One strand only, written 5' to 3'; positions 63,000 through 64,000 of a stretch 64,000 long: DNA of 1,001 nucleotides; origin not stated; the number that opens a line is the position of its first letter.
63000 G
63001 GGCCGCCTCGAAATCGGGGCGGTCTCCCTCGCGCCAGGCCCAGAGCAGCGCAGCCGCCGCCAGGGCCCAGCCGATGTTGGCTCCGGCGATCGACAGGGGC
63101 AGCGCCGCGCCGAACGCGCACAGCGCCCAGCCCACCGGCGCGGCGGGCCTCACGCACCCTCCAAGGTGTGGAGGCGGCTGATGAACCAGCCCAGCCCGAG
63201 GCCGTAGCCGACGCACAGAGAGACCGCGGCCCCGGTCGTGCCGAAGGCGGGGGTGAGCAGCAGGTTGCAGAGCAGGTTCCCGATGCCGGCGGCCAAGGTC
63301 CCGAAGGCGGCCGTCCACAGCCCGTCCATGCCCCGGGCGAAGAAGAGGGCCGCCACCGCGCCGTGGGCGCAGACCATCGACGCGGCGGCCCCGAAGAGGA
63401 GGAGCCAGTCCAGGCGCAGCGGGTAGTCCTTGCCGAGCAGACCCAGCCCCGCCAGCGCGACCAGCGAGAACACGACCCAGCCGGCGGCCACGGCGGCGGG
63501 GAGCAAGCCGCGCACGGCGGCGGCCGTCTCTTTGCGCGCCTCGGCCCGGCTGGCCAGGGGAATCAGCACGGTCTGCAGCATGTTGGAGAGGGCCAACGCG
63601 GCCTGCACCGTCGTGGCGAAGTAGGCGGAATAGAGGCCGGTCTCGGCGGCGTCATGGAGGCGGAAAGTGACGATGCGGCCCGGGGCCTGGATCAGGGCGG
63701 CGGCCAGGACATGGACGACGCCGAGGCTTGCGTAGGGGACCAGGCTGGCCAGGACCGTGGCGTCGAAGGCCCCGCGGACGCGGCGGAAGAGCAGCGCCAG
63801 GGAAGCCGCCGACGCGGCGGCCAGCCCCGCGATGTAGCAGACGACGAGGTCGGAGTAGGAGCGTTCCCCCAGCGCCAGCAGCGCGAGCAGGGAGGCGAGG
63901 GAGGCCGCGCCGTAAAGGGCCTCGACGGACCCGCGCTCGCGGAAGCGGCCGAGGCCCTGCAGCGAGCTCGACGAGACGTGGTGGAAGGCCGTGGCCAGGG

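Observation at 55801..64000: Second glycan-assembly block: Ppm-like GT2, three or four further GT-C enzymes, paired Zn-ribbon methyltransferases, O-antigen-ligase-like protein and Wzx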

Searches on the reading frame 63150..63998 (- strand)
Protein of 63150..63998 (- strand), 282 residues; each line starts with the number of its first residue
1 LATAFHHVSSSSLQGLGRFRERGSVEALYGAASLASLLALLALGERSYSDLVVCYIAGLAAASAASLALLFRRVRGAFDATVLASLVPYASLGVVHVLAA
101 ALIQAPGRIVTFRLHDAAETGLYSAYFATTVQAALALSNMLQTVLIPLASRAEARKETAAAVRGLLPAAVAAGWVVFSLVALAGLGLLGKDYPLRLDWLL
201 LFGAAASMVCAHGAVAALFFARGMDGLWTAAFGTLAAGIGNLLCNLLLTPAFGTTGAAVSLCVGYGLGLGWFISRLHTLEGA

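Call 6: search_protein_families(library=pfam, proteins=[window:63150-63998:-], max_evalue=0.01)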
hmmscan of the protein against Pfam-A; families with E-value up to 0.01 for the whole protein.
window:63150-63998:- (282 aa): 1 family
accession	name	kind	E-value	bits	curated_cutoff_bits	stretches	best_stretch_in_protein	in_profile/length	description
PF13440.11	Polysacc_synt_3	-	0.0039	16.9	23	1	35-157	126-248/293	Polysaccharide biosynthesis protein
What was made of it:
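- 63150..64000 (-): Wzx/MOP-family flippase, C-terminal 282 aa. The gene runs off the window end. Polysacc_synt_3, 16.9 bits, below the cut-off (call 6).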

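Call 14: search_protein_families(library=ncbifam, proteins=[window:63150-63998:-], max_evalue=0.01)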
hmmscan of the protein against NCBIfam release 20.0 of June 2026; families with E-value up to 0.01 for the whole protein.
window:63150-63998:- (282 aa): 0 families
